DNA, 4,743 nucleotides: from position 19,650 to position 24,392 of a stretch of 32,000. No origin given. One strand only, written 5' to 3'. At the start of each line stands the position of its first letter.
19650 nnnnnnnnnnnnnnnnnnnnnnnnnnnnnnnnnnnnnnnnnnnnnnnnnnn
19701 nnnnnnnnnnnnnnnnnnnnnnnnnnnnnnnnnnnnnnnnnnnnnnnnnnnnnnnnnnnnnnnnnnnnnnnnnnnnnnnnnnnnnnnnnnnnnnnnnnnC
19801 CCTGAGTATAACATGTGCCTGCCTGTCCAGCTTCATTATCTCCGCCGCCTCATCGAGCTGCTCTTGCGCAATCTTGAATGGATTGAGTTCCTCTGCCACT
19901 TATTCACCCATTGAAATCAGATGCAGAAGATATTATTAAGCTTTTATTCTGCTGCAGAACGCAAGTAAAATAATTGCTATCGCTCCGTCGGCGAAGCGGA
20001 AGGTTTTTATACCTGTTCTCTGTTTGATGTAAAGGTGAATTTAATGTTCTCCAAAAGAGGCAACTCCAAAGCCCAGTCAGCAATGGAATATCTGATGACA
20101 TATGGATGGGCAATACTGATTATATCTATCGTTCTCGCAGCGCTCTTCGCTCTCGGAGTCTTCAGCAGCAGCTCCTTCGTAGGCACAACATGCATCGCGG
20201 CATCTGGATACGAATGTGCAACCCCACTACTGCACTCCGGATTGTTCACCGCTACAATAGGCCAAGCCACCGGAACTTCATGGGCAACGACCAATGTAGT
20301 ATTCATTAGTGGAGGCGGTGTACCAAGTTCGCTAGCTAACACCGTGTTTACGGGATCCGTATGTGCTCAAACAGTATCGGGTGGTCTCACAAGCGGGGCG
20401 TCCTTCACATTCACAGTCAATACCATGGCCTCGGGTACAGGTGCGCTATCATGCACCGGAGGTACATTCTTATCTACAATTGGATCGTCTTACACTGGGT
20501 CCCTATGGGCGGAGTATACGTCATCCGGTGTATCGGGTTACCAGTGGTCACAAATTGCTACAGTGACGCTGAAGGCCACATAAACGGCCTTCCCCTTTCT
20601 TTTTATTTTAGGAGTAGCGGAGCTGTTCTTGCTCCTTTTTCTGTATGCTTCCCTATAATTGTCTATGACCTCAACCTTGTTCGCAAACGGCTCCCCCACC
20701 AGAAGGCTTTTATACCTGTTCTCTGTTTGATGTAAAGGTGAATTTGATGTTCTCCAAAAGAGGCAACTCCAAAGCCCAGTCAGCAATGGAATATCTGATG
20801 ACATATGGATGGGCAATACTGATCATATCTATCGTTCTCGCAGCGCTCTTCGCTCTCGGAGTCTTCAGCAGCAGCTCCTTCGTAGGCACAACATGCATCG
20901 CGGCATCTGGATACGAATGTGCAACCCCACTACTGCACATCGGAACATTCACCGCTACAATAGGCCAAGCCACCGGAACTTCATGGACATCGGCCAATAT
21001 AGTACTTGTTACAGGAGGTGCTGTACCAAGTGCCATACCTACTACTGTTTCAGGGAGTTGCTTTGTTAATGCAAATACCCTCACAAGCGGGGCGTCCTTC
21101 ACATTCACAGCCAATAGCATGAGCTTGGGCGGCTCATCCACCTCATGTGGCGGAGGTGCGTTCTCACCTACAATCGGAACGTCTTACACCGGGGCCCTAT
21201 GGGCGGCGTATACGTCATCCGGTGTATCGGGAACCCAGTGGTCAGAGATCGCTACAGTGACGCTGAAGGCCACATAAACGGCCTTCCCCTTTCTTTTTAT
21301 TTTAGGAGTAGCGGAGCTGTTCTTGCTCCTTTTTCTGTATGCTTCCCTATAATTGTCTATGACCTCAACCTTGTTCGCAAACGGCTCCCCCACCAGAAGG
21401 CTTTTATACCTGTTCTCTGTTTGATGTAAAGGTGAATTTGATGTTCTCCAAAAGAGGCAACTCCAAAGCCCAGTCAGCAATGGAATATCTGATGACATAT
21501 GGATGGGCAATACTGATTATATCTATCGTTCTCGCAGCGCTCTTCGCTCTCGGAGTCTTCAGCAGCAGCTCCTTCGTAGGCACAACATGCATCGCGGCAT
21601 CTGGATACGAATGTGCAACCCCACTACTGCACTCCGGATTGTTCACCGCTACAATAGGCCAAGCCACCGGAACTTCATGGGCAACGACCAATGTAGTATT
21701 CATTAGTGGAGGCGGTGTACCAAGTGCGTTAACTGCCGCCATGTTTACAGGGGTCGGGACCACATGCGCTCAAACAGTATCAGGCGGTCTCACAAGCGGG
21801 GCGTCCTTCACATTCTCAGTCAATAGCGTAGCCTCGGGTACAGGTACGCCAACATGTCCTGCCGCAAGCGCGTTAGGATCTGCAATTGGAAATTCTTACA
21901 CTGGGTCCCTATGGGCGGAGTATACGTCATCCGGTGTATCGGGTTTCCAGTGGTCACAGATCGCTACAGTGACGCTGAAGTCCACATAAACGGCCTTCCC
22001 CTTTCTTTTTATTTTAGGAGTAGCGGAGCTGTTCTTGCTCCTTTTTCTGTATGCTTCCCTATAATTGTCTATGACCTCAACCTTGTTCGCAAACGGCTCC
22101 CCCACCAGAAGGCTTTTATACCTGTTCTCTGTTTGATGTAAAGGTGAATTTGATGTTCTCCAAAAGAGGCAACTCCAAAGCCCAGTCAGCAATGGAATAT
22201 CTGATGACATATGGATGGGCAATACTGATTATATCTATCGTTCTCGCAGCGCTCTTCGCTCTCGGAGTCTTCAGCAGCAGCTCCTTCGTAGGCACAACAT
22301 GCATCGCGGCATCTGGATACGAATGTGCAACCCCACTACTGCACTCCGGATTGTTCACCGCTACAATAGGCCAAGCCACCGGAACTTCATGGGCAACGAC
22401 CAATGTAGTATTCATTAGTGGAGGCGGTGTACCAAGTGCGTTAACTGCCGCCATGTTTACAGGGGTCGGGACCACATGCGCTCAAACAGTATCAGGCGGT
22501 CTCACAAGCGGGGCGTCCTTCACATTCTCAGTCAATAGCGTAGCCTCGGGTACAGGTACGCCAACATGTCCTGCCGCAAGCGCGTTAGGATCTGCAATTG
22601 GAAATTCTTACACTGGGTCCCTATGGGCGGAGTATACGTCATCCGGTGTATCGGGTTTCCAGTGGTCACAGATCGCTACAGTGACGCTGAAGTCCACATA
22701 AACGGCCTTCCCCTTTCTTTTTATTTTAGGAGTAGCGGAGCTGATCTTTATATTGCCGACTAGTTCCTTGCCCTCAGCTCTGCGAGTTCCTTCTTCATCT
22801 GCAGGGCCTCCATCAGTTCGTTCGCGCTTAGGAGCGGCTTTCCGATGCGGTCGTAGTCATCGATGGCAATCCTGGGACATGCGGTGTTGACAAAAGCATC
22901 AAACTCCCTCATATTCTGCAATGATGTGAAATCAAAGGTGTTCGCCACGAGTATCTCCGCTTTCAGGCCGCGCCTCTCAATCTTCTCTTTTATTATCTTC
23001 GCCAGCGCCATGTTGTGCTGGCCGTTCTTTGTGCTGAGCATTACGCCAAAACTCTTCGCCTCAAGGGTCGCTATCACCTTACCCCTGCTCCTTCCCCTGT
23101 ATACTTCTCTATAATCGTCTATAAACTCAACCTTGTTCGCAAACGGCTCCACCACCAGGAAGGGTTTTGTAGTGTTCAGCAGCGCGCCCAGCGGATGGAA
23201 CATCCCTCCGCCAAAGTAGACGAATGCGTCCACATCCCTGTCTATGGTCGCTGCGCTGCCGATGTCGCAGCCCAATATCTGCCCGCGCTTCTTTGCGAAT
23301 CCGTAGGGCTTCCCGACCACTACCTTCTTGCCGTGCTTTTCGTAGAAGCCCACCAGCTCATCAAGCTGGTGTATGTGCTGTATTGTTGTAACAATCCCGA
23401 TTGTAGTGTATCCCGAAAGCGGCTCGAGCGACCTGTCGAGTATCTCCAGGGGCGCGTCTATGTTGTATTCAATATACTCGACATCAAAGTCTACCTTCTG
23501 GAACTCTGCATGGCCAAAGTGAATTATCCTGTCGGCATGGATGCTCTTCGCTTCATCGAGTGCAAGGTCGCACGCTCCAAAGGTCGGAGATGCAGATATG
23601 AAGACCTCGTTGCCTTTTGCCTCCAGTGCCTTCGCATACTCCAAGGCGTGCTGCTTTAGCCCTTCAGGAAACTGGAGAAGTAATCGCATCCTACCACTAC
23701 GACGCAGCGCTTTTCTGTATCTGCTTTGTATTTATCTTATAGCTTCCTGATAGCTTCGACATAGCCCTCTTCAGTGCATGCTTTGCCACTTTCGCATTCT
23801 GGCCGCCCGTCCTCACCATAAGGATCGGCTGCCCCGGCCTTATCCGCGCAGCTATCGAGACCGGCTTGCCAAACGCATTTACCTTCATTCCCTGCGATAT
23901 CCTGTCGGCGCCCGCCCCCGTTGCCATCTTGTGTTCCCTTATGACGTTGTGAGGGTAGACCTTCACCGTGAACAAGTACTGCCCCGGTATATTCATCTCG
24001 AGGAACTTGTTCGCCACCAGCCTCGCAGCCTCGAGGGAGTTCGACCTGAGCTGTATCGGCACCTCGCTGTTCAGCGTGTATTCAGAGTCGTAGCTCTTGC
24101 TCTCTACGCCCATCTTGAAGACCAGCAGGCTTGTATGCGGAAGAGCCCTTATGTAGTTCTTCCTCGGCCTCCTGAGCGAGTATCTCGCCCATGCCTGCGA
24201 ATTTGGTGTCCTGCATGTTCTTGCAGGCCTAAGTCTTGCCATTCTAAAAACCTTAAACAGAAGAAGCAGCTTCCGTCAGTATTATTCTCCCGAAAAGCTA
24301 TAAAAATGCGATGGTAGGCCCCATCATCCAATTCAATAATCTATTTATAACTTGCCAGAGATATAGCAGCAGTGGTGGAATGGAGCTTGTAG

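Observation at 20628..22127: A ~94-nt fragment of the neighbouring dph2 gene sits in every array junction and ends at the next gene's TATA box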

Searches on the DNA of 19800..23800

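Call 40: search_rna_families(source=window, start=19800, end=23800, threshold=evalue, max_evalue=1)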
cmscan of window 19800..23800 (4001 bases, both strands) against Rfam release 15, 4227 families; matches with E-value up to 1: 0.
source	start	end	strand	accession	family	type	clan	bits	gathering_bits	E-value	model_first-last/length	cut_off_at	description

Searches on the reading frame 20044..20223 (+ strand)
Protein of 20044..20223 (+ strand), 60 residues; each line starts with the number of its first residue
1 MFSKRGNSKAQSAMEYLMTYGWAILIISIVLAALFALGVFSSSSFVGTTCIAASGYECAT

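Call 51: search_protein_families(library=pfam, proteins=[window:20044-20223:+], max_evalue=10)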
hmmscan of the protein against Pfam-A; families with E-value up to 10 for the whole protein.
seq(60 aa): 1 family
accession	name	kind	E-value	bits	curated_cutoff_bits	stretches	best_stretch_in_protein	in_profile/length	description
PF13273.12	DUF4064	-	0.0097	16.6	32.1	1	8-42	47-81/102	Protein of unknown function (DUF4064)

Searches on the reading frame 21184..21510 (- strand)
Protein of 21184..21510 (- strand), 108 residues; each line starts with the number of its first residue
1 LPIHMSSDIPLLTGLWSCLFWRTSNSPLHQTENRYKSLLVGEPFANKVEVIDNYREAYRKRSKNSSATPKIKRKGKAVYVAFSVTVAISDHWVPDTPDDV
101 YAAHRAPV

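Call 63: find_homologous_proteins(query=window:21184-21510:-, max_evalue=0.001)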
Query window:21184-21510:- (108 aa): 1 proteins with E <= 0.001 among 1 candidates.
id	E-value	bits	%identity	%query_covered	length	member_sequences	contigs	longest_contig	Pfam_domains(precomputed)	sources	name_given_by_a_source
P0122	1.2e-33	133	91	64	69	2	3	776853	-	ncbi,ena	-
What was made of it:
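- Tried and rejected: A protein search with the antisense ORF that runs through the fragment returned only the unit 1 antisense ORF (call 63).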

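Call 64: find_encoding_contigs(protein=P0122, flank=5000, max_places=6)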
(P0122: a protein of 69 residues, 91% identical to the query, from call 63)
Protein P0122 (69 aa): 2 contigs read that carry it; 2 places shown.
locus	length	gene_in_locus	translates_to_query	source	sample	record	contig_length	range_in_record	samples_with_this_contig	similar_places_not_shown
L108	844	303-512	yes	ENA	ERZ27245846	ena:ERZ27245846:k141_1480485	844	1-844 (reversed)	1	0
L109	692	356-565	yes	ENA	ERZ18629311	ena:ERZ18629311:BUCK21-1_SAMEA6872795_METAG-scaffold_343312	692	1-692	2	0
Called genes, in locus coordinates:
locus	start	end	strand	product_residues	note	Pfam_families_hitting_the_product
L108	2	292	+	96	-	?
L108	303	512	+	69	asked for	-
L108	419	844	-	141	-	?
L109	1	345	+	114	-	?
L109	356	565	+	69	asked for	-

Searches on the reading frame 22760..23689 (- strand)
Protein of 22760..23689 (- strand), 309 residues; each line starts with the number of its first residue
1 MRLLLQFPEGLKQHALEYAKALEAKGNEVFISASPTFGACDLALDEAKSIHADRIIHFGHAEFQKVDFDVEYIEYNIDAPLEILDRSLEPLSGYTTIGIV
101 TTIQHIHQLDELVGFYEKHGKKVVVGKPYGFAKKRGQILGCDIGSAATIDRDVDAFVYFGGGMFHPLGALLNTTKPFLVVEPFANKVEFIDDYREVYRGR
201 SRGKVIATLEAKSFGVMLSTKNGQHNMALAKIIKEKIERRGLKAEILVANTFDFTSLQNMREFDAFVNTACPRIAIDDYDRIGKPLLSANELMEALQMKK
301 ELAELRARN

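Call 5: search_protein_families(library=pfam, proteins=[window:22760-23689:-], max_evalue=0.01)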
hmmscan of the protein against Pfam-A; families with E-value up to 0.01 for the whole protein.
window:22760-23689:- (309 aa): 1 family
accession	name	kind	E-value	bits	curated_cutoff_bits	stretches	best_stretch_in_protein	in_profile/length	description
PF01866.22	Diphthamide_syn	-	6.6e-68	229.8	33.2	1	7-300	1-295/302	Putative diphthamide synthesis protein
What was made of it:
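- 22760..23689 (-): Intact dph2 (309 aa), convergent with the array. The source segment of the fragment is 23087-23158 and the promoter-like site is 23160-23171. Pfam PF01866, E = 6.6e-68, profile positions 1-295 of 302 (call 5).
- On Dph2 / Diphthamide_syn (PF01866): The neighbouring gene 22760-23689 gives E = 6.6e-68 over profile positions 1-295 of 302 (call 5).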

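Call 8: find_related_loci(query=window:22760-23689:-, collection=genome_contigs, flank=6000)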
Query window:22760-23689:- (309 aa) in genome_contigs; peptide patterns used: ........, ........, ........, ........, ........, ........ (x = any residue, [..] = any of these).
346 stretches matched a pattern; 69 encode a relative of the query (tblastn E <= 1e-3); 69 distinct loci.
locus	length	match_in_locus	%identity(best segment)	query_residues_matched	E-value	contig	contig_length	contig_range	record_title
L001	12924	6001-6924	76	1-308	2e-165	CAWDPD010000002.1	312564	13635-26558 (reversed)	MAG: uncultured Candidatus Micrarchaeota archaeon isolate MFD09222.bin.2.134 genome assembly, contig: contig_71027, whol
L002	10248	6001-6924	73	1-308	2e-159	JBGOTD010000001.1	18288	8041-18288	MAG: Candidatus Micrarchaeaceae archaeon isolate OBJ_0618_7090110_170 k141_9458468_length_18288_cov_8.0000, whole genome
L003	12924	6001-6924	72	1-308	3e-158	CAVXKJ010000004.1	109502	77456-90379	MAG: uncultured Candidatus Micrarchaeota archaeon isolate MFD09222.bin.2.65 genome assembly, contig: contig_141907, whol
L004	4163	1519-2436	73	1-306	7e-162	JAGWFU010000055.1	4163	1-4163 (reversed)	MAG: Candidatus Micrarchaeota archaeon isolate REEA17 REEA17-150_31330, whole genome shotgun sequence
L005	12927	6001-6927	72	1-309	1e-156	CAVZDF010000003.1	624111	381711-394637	MAG: uncultured Candidatus Micrarchaeota archaeon isolate MFD09222.bin.1.113 genome assembly, contig: contig_51085, whol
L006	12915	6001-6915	74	1-305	2e-156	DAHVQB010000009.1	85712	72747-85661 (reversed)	MAG TPA_asm: Candidatus Micrarchaeota archaeon isolate clean615 k141_899922, whole genome shotgun sequence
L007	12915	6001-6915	74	1-305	2e-156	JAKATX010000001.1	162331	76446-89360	MAG: Candidatus Micrarchaeota archaeon isolate YP3.bin112 NODE_89_length_162331_cov_13.6931, whole genome shotgun sequen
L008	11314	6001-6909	74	1-303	3e-156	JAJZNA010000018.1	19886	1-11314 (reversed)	MAG: Candidatus Micrarchaeota archaeon isolate MAS3.bin65 NODE_5506_length_19886_cov_2.588542, whole genome shotgun sequ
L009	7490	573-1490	73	1-306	8e-156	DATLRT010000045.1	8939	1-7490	MAG TPA_asm: Candidatus Acidiferrales bacterium isolate SMAG_U13911 k141_1003613, whole genome shotgun sequence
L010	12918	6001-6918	72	1-306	2e-155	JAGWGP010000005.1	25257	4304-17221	MAG: Candidatus Micrarchaeota archaeon isolate REEA50 REEA50_5_length_25257_cov_4.436616, whole genome shotgun sequence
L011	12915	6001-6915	74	1-305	2e-155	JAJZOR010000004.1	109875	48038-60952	MAG: Candidatus Micrarchaeota archaeon isolate MAS5.bin21 NODE_15_length_109875_cov_40.749535, whole genome shotgun sequ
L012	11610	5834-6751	72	1-306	5e-155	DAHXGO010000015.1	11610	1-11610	MAG TPA_asm: Candidatus Micrarchaeota archaeon isolate clean2421 NODE_15_length_11610_cov_3.871586, whole genome shotgun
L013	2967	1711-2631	70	1-307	5e-163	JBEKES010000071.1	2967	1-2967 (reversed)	MAG: Candidatus Micrarchaeaceae archaeon isolate SPRUCE 211 SPRUCE_211_71, whole genome shotgun sequence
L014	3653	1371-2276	74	1-302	5e-160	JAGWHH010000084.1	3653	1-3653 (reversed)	MAG: Candidatus Micrarchaeota archaeon isolate REEA73 REEA73_84_length_3653_cov_3.670582, whole genome shotgun sequence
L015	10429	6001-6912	72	1-304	2e-154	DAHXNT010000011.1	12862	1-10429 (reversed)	MAG TPA_asm: Candidatus Micrarchaeota archaeon isolate clean1789 NODE_11_length_12862_cov_2.737652, whole genome shotgun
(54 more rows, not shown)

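Call 12: find_encoding_contigs(protein=window:22760-23689:-, flank=6000, max_places=10)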
Protein window:22760-23689:- (309 aa): 1 contig read that carries it; 1 place shown.
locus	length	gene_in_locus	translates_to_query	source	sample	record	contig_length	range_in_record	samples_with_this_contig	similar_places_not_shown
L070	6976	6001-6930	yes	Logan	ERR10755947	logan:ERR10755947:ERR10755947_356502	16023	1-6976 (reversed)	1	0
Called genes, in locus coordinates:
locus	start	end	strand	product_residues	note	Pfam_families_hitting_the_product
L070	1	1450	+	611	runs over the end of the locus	PF05362:Lon_C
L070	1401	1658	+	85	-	PF07754:Ribosomal_aS21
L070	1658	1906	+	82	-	PF00736:EF1_GNE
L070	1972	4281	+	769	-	PF02463:SMC_N, PF13175:AAA_15, PF13304:AAA_21 (faint), PF13476:AAA_23 (weak), PF13555:AAA_29, PF04423:Rad50_zn_hook (weak)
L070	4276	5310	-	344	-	PF00091:Tubulin, PF12327:FtsZ_C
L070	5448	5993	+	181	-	PF00252:Ribosomal_L16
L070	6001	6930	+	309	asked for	PF01866:Diphthamide_syn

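Call 17: find_related_loci(query=window:22760-23689:-, collection=metagenome_contigs, flank=5000)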
Query window:22760-23689:- (309 aa) in metagenome_contigs; peptide patterns used: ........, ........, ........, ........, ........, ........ (x = any residue, [..] = any of these).
359 stretches matched a pattern; 33 encode a relative of the query (tblastn E <= 1e-3); 33 distinct loci.
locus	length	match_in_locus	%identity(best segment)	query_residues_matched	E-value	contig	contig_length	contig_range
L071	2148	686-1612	96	1-309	0e+0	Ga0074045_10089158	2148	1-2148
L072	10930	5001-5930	87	1-309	0e+0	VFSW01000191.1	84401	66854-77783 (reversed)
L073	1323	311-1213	75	1-301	1e-173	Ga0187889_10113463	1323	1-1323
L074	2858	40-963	73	1-308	1e-165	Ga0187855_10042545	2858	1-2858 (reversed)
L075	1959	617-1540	73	1-308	1e-169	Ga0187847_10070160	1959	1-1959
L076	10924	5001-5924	73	1-306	3e-157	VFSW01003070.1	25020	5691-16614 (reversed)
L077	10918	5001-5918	73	1-306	2e-156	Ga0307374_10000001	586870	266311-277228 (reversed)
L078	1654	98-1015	74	1-306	1e-169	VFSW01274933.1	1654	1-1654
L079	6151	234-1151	72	1-306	4e-156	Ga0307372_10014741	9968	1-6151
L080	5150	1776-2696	70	1-307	9e-158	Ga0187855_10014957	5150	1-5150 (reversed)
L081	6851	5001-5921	70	1-307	1e-155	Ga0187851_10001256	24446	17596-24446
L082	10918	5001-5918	70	1-306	3e-155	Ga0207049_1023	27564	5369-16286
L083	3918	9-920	72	1-304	5e-160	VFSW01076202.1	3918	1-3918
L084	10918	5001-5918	72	1-306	4e-154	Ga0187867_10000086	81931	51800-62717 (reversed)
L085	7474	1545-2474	71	1-309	2e-153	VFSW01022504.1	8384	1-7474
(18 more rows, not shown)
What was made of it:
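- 22760..23689 (-): Orthologues in 100+ Micrarchaeota loci (calls 8, 17).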

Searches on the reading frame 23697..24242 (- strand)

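Call 5: search_protein_families(library=pfam, proteins=[window:23697-24242:-], max_evalue=0.01)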
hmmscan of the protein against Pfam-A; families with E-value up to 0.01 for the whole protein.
window:23697-24242:- (181 aa): 1 family
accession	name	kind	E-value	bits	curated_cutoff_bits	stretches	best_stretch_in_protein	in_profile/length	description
PF00252.24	Ribosomal_L16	-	1.5e-23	83.6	27.9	1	21-170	4-131/132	Ribosomal protein L16p/L10e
